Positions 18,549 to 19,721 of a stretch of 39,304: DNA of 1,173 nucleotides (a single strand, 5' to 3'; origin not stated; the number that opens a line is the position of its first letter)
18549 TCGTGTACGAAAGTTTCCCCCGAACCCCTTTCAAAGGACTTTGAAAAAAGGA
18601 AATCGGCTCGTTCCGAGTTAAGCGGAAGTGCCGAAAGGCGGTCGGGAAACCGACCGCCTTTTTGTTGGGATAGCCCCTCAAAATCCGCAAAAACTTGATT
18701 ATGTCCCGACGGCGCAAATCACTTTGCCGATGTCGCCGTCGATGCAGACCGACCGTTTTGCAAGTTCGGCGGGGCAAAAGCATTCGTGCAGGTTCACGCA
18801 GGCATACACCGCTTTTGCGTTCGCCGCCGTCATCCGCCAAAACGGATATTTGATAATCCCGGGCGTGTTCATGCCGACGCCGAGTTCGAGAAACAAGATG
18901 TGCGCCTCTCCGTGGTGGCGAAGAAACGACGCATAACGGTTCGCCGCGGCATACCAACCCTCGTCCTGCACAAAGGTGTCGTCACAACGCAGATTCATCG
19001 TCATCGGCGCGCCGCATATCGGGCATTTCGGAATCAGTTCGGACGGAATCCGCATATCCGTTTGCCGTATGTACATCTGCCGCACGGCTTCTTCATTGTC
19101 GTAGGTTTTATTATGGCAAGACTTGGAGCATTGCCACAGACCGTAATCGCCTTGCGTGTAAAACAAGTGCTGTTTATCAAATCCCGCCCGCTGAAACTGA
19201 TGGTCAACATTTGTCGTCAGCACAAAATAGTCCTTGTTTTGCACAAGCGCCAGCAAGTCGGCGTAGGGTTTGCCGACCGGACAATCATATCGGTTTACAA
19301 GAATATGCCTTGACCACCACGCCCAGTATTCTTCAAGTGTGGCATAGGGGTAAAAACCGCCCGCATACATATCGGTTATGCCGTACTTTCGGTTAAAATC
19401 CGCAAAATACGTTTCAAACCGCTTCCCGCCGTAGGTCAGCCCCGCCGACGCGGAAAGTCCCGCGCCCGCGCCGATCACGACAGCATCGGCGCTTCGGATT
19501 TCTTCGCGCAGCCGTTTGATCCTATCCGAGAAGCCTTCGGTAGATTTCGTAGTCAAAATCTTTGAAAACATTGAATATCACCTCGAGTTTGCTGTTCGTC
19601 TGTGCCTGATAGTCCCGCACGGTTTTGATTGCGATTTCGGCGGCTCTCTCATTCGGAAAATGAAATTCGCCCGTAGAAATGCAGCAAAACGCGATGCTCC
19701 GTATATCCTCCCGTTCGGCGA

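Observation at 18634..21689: Zinc-macrodomain and class-M-like SIR2 writer/eraser pair on a repeat-bracketed, lower-GC islet, without the canonical GcvH-L/LplA2 partners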

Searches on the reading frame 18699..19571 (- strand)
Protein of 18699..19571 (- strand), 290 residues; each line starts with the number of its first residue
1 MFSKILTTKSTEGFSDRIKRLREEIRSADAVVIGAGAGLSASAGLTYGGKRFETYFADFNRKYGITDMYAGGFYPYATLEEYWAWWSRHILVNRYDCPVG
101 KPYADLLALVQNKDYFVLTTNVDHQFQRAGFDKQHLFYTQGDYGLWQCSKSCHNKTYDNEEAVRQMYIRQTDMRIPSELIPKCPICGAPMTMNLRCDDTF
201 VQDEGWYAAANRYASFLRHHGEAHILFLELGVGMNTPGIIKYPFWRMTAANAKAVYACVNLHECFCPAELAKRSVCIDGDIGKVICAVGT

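Call 4: search_protein_families(library=pfam, proteins=[window:18699-19571:-], max_evalue=0.01)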
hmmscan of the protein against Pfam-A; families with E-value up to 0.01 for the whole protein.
window:18699-19571:- (290 aa): 1 family
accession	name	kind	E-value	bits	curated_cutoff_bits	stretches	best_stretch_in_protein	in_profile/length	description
PF02146.23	SIR2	-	0.0021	18.5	24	1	36-190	1-141/180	Sir2 family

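Call 5: search_protein_families(library=ncbifam, proteins=[window:18699-19571:-], max_evalue=0.01)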
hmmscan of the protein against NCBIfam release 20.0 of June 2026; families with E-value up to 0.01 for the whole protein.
window:18699-19571:- (290 aa): 3 families
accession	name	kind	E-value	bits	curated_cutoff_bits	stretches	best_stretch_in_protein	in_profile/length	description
NF001753.0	PRK00481.1-3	subfamily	4.2e-06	25.9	243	1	18-190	3-159/252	NAD-dependent protein deacylase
NF001754.0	PRK00481.1-4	equivalog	0.0026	16.9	252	1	16-154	3-135/244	NAD-dependent protein deacylase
NF040867.1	prot_deacyl_CobB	equivalog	0.0028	16.9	320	1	21-188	3-152/242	NAD-dependent protein deacetylase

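Call 6: search_protein_families(library=padloc, proteins=[window:18699-19571:-], max_evalue=0.01)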
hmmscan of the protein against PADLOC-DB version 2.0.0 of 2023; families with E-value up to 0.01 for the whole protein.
window:18699-19571:- (290 aa): 0 families

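Call 7: search_solved_structures(query=window:18699-19571:-, max_evalue=0.01, show_alignments=2)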
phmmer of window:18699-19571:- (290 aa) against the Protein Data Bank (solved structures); distinct sequences matched with E-value up to 0.01: 2.
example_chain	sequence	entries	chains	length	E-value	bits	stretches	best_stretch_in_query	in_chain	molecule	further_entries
5a3a_A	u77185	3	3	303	1.5e-75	257.6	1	18-288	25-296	SIR2 FAMILY PROTEIN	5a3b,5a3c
8rsn_A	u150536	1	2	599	1.3e-26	97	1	19-285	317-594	ADP-ribose 1''-phosphate phosphatase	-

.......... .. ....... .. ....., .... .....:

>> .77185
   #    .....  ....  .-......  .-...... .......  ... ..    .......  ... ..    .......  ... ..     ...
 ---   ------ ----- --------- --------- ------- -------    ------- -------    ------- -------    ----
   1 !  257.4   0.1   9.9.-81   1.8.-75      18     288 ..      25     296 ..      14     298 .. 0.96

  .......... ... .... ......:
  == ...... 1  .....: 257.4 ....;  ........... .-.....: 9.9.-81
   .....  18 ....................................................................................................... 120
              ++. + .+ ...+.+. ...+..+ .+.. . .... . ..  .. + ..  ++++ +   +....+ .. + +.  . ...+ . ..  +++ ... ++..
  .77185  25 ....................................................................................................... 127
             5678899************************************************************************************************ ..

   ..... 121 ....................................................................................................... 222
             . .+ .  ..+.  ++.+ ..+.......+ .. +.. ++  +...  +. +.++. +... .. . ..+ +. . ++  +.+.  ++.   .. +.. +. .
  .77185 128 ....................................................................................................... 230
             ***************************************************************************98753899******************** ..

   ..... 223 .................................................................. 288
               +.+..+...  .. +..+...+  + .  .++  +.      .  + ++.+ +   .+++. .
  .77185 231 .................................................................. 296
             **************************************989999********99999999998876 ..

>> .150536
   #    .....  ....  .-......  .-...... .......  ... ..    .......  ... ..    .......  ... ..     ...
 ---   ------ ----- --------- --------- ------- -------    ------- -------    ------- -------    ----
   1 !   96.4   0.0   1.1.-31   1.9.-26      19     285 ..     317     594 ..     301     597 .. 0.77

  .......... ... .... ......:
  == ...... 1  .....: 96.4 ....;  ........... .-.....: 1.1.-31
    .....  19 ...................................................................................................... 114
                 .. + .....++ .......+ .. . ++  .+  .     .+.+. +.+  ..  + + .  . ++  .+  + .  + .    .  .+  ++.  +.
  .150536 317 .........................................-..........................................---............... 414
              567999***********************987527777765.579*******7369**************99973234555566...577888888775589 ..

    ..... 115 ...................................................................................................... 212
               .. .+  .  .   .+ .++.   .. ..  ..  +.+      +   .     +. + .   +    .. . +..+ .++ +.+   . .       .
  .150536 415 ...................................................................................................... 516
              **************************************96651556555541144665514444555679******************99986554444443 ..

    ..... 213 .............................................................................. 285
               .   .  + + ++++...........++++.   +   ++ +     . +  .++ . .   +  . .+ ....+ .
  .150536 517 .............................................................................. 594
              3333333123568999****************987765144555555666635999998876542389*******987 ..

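Call 18: find_encoding_contigs(protein=window:18699-19571:-, flank=10000, max_places=10)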
Protein window:18699-19571:- (290 aa): 2 contigs read that carry it; 1 place shown.
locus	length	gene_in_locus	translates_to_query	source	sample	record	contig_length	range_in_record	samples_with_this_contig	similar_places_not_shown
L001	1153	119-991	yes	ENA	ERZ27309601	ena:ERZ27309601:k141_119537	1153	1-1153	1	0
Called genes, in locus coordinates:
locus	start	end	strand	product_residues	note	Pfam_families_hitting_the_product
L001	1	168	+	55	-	?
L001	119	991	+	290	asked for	-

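Call 23: find_homologous_proteins(query=window:18699-19571:-, max_evalue=1e-20)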
Query window:18699-19571:- (290 aa): 8000 proteins with E <= 1e-20 among 8000 candidates; the best 120 are listed.
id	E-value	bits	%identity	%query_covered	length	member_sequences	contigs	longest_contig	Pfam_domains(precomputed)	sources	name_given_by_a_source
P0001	6.6e-204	694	100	100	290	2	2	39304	-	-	-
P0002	2.3e-160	551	-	-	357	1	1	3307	-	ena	-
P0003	5.4e-160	550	79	99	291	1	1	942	-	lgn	-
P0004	5.5e-160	550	79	99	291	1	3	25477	-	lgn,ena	-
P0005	3.9e-159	547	77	100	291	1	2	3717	-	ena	-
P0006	4.0e-159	547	76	99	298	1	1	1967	-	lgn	-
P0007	6.4e-159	546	78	99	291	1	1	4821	-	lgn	-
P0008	8.3e-159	546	77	99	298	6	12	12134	-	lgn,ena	-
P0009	9.1e-159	546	78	99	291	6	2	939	-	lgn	-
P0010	1.8e-158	545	77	100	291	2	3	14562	-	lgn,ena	-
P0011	4.5e-158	543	78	99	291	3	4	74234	-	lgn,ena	-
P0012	4.9e-158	543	78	99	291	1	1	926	-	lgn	-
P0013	4.9e-158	543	76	99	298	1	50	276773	-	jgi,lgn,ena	jgi:NAD-dependent SIR2 family protein deacetylase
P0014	5.2e-158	543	76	99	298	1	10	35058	-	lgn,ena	-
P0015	6.5e-158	543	77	98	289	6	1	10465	-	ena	-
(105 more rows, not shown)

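Call 24: find_encoding_contigs(protein=P0004, flank=8000, max_places=3)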
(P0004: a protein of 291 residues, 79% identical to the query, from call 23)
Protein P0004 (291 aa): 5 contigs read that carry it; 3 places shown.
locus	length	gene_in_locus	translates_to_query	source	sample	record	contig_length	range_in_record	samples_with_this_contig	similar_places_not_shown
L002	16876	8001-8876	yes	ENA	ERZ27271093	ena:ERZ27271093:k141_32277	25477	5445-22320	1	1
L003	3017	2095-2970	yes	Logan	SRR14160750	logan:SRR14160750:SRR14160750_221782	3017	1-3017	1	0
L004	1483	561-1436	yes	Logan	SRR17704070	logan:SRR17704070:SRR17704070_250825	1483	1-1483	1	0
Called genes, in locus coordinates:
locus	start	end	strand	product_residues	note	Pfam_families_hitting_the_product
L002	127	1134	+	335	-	PF01381:HTH_3, PF12844:HTH_19, PF13443:HTH_26, PF13560:HTH_31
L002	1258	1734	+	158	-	PF19700:DUF6198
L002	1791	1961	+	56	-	-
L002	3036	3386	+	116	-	PF00376:MerR, PF13411:MerR_1, PF09278:MerR-DNA-bind (weak)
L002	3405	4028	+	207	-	PF12682:Flavodoxin_4, PF12724:Flavodoxin_5 (faint)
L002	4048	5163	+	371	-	PF00248:Aldo_ket_red, PF13187:Fer4_9, PF13534:Fer4_17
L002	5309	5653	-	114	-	PF01638:HxlR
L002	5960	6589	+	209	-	PF13460:NAD_binding_10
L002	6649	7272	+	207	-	PF01243:PNPOx_N (weak), PF13183:Fer4_8 (faint), PF13237:Fer4_10, PF12838:Fer4_7, PF13187:Fer4_9 (weak), PF25160:LdpA_Fe-S-bd (weak), PF00037:Fer4 (weak), PF12837:Fer4_6 (weak), +4 more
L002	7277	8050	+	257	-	PF01661:Macro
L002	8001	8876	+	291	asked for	-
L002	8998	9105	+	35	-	-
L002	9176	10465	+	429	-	PF04542:Sigma70_r2, PF04545:Sigma70_r4, PF08281:Sigma70_r4_2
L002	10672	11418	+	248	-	-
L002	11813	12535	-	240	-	-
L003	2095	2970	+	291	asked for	-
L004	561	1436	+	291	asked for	-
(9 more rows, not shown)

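Call 25: find_encoding_contigs(protein=P0011, flank=8000, max_places=3)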
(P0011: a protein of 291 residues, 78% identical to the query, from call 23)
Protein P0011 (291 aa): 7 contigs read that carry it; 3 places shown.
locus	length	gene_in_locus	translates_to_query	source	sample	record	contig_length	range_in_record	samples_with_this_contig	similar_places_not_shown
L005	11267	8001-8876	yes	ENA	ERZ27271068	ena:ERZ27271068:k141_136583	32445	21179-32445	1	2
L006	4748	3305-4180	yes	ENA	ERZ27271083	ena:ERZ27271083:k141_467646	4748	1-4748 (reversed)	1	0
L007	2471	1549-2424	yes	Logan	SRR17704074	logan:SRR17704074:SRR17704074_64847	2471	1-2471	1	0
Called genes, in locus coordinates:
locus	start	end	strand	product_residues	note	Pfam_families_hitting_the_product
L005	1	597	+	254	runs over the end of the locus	-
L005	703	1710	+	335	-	PF01381:HTH_3, PF12844:HTH_19, PF13443:HTH_26, PF13560:HTH_31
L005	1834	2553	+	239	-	PF19700:DUF6198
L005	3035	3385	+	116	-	PF00376:MerR, PF13411:MerR_1, PF09278:MerR-DNA-bind (weak)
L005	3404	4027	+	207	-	PF12682:Flavodoxin_4, PF12724:Flavodoxin_5 (faint)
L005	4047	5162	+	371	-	PF00248:Aldo_ket_red, PF13187:Fer4_9, PF13534:Fer4_17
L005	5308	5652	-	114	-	PF01638:HxlR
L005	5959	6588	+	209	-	PF13460:NAD_binding_10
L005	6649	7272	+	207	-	PF01243:PNPOx_N, PF13183:Fer4_8 (faint), PF13237:Fer4_10, PF12838:Fer4_7, PF13187:Fer4_9 (weak), PF25160:LdpA_Fe-S-bd (weak), PF00037:Fer4 (weak), PF12837:Fer4_6 (weak), +5 more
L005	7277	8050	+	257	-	PF01661:Macro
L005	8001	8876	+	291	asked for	-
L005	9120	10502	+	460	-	PF01554:MatE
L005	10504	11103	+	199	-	PF13420:Acetyltransf_4, PF00583:Acetyltransf_1, PF13508:Acetyltransf_7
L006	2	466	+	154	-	?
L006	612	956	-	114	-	PF01638:HxlR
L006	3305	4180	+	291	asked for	-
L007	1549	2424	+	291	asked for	-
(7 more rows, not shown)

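Call 26: find_encoding_contigs(protein=P0013, flank=8000, max_places=3)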
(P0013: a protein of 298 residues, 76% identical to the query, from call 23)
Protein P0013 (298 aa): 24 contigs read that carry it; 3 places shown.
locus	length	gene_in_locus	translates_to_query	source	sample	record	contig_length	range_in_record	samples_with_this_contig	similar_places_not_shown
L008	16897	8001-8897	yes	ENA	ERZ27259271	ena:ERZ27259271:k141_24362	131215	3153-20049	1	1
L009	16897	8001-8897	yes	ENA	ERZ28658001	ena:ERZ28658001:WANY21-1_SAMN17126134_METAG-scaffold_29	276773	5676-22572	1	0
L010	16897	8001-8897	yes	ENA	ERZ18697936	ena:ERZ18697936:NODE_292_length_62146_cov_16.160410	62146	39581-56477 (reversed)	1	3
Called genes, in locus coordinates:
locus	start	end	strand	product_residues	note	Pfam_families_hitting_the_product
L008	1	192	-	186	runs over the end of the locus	PF02452:PemK_toxin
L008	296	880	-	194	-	-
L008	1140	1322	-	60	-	-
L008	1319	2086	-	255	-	-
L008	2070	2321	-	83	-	-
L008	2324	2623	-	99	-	-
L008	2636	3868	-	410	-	PF00817:IMS, PF21999:IMS_HHH_1 (faint), PF11799:IMS_C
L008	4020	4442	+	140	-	PF12844:HTH_19 (weak), PF01381:HTH_3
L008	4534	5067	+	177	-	PF06114:Peptidase_M78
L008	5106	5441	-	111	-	PF01638:HxlR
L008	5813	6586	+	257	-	PF07366:SnoaL (faint), PF12680:SnoaL_2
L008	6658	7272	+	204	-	PF01243:PNPOx_N, PF13183:Fer4_8 (faint), PF25160:LdpA_Fe-S-bd (faint), PF14697:Fer4_21 (faint), PF00037:Fer4 (faint), PF12797:Fer4_2 (faint), PF13237:Fer4_10 (weak), PF12838:Fer4_7 (weak), +1 more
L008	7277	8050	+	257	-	PF01661:Macro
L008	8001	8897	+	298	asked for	-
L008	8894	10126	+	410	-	PF01420:Methylase_S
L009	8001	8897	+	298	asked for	-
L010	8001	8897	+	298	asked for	-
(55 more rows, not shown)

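Call 29: find_related_loci(query=A2, collection=genome_contigs, flank=8000)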
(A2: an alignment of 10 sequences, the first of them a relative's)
Query A2 (290 aa) in genome_contigs; peptide patterns used: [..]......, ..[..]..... (x = any residue, [..] = any of these).
600 stretches matched a pattern (row limit reached: there are more); 596 encode a relative of the query (tblastn E <= 1e-3); the best 80 are kept; 80 distinct loci.
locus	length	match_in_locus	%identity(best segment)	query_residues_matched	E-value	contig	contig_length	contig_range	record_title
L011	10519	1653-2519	77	1-289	3e-159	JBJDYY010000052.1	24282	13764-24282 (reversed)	MAG: Candidatus Avispirillum sp. isolate PUUB40_bin.046 NODE_1519_length_24282_cov_6.964626, whole genome shotgun sequen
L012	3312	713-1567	75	1-285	4e-164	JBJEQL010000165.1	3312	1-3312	MAG: Oscillospiraceae bacterium isolate PUUB39_bin.016 NODE_28475_length_3312_cov_7.133558, whole genome shotgun sequenc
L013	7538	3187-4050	73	1-288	7e-156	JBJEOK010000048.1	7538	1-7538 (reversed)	MAG: Acutalibacteraceae bacterium isolate LOHA14_bin.020 NODE_4790_length_7538_cov_16.838701, whole genome shotgun seque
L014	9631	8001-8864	74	1-288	1e-155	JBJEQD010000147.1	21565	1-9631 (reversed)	MAG: Acutalibacteraceae bacterium isolate PUUB51_bin.012 NODE_665_length_21565_cov_7.224361, whole genome shotgun sequen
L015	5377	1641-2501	76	1-287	8e-156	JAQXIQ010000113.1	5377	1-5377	MAG: Bacillota bacterium isolate SUG1229 k141_6603613, whole genome shotgun sequence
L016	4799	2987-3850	73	1-288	2e-156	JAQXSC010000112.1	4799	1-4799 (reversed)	MAG: Oscillospiraceae bacterium isolate SUG1473 k141_358772, whole genome shotgun sequence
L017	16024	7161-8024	73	1-288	7e-151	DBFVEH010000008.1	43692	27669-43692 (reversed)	MAG TPA_asm: Eubacteriales bacterium isolate MAG4602 contig8, whole genome shotgun sequence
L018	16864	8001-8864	72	1-288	6e-149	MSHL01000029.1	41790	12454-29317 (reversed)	MAG: Ruminococcus sp. Zagget11 zag_T1_merged_singles_contig_3137, whole genome shotgun sequence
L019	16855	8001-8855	72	1-285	2e-148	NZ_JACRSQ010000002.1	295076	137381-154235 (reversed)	Bianquea renquensis strain NSJ-32 H6_ctg0002, whole genome shotgun sequence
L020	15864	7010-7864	72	1-285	8e-148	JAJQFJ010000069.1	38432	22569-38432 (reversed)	MAG: Clostridiales bacterium isolate MO.2_3 NODE_102_length_38432_cov_26.162441, whole genome shotgun sequence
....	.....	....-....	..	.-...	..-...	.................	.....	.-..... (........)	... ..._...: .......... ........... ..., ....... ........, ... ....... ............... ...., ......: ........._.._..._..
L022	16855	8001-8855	71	1-285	9e-148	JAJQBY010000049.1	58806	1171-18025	MAG: Oscillospiraceae bacterium isolate C.5_7 NODE_74_length_58806_cov_9.796786, whole genome shotgun sequence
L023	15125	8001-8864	72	1-288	2e-147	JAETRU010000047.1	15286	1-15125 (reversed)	MAG: Eubacterium sp. isolate S30_Bin6 scaffold_3075, whole genome shotgun sequence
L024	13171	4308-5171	71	1-288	4e-147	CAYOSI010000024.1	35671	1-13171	MAG TPA_asm: uncultured Oscillospiraceae bacterium isolate SRP222994_co1_238 genome assembly, contig: NODE_2121_length_3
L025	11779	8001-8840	73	9-288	1e-146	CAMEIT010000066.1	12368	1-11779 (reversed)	MAG: uncultured Clostridia bacterium isolate SRR15057928_bin.10_metaWRAP_v1.3_MAG genome assembly, contig: ERZ10407477.2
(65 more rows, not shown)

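Call 68: search_dna_similar(query=window:18699-19571:-, collection=plasmids, mode=protein, max_rows=12)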
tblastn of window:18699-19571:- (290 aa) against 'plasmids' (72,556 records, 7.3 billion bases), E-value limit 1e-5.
Records with a match: 32; places in all: 48; records where one place covers at least 80% of the query: 24.
Best place of each record, by identity: <60% 32.
By first word of the organism name: Lactiplantibacillus 10; Vibrio 5; Levilactobacillus 2; Subdoligranulum 1; Roseburia 1; Treponema 1; Enterococcus 1; Niallia 1; Mesobacillus 1; Paenibacillus 1; and 8 more.
By predicted mobility (MOB-suite, as given by PLSDB): non-mobilizable 19; mobilizable 12; conjugative 1.
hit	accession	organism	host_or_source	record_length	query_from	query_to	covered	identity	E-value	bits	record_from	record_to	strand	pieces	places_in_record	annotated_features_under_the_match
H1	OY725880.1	Subdoligranulum variabile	-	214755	8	288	97%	58.4%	3e-101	331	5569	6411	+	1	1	none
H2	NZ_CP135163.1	Roseburia sp. 831b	Sus scrofa domesticus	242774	1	290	100%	55.2%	3e-101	331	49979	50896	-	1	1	Sir2 silent information regulator family NAD-dependent deacetylase | protein-ADP-ribose hydrolase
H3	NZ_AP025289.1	Treponema saccharophilum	-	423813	9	285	96%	55.4%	3e-100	328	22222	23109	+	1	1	hypothetical protein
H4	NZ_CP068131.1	Enterococcus casseliflavus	-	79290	4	285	97%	51.8%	1e-87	292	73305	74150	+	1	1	Sir2 silent information regulator family NAD-dependent deacetylase | protein-ADP-ribose hydrolase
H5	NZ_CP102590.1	Niallia taxi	-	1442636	14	288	95%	45.1%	1e-67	234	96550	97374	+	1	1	none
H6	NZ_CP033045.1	Mesobacillus foraminis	cell culture,Red Sea lagoons-Mangrove ...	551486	9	285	96%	38.4%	5e-50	184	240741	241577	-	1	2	Sir2 family NAD-dependent protein deacetylase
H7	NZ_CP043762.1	Paenibacillus sp. 37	whole organism,rhizosphere of Abies ...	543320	12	285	94%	38.8%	1e-52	192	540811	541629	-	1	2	NAD-dependent protein deacetylase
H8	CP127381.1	Aerococcus tenax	Homo sapiens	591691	11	288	96%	38.0%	5e-55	198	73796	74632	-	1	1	deacetylase SIR2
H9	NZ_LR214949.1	Mesomycoplasma hyorhinis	Uninoculated HEP-2 tissue culture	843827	14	288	95%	34.4%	1e-50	186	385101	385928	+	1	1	deacetylase SIR2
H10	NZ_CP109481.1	Streptomyces sp. NBC_01450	-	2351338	19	285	92%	34.1%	5e-30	126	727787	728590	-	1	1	none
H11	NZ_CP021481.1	Levilactobacillus brevis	cell culture,food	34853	7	290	98%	28.9%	2e-26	115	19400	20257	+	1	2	Sir2 silent information regulator family NAD-dependent deacetylase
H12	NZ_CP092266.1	Levilactobacillus brevis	Fermented vegetables,Yeshanjun pickle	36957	7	290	98%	28.9%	7e-26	114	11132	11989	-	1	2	Sir2 silent information regulator family NAD-dependent deacetylase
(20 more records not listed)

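Call 69: search_dna_similar(query=window:18699-19571:-, collection=phages, mode=protein, max_rows=8)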
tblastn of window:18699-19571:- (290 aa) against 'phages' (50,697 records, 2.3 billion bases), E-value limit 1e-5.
Records with a match: 4; places in all: 4; records where one place covers at least 80% of the query: 2.
Best place of each record, by identity: 60-80% 1; <60% 3.
By first word of the organism name: Staphylococcus 2; Bacteriophage 2.
By host as written in the record: Staphylococcus aureus 2; - 2.
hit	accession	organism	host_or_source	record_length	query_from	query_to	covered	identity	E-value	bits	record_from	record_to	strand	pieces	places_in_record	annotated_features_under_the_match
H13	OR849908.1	Staphylococcus phage SA 1298 Kay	Staphylococcus aureus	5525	21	286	92%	43.8%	4e-65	226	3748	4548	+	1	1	record has no annotation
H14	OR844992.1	Staphylococcus phage SA 1306 Kay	Staphylococcus aureus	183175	21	286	92%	43.8%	5e-65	226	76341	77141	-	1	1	record has no annotation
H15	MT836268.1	Bacteriophage sp.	human fecal samples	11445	199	290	32%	62.0%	5e-30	124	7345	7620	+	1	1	record has no annotation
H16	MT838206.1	Bacteriophage sp.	human fecal samples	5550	7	93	30%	54.0%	2e-16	85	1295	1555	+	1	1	record has no annotation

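Call 70: get_annotated_region(hit=H2, flank=5000)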
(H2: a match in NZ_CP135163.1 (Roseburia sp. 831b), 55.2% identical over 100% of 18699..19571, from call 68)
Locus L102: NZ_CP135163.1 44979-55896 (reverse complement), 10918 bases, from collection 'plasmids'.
description: Roseburia sp. 831b plasmid p_831b_unnamed1, complete sequence
organism: Roseburia sp. 831b (NCBI taxid 1261635)
taxonomy: Bacteria; Bacillota; Clostridia; Lachnospirales; Lachnospiraceae; Roseburia; Roseburia sp. 831b
host: -; source: Sus scrofa domesticus; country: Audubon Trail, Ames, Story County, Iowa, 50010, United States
typing (MOB-suite, as given by PLSDB): non-mobilizable
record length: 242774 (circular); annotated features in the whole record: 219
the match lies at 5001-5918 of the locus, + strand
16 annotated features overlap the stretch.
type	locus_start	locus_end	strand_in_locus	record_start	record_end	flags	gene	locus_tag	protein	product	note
CDS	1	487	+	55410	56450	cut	-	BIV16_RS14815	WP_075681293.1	MFS transporter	GO:0055085 - transmembrane transport [Evidence IEA]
CDS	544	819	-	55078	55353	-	-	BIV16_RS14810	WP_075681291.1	DUF2442 domain-containing protein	-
CDS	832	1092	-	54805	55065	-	-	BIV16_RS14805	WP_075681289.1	DUF4160 domain-containing protein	-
CDS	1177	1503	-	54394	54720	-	-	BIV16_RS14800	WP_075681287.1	helix-turn-helix domain-containing protein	-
CDS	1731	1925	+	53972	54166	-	acgA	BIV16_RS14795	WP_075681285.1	ACGX-repeat peptide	-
CDS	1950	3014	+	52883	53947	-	acgM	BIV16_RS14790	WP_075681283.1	radical SAM/SPASM domain protein, ACGX system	-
CDS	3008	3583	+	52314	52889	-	-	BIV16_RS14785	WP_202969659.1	nitroreductase family protein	-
CDS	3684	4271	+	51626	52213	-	-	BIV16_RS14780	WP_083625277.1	4Fe-4S binding protein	-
CDS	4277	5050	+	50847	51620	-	-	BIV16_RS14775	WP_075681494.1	protein-ADP-ribose hydrolase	-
CDS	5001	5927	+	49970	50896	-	-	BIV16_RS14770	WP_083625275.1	Sir2 silent information regulator family NAD-dependent deacetylase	-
CDS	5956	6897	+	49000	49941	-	-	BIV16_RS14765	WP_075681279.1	DUF1848 domain-containing protein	-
CDS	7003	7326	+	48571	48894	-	-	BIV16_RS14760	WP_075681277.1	type II toxin-antitoxin system Phd/YefM family antitoxin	-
CDS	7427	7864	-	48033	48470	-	-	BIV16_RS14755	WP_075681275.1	MerR family transcriptional regulator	GO:0006355 - regulation of DNA-templated transcription [Evidence IEA]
CDS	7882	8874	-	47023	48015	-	-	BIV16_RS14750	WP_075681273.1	aldo/keto reductase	-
CDS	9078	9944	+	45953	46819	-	-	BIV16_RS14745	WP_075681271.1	radical SAM protein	-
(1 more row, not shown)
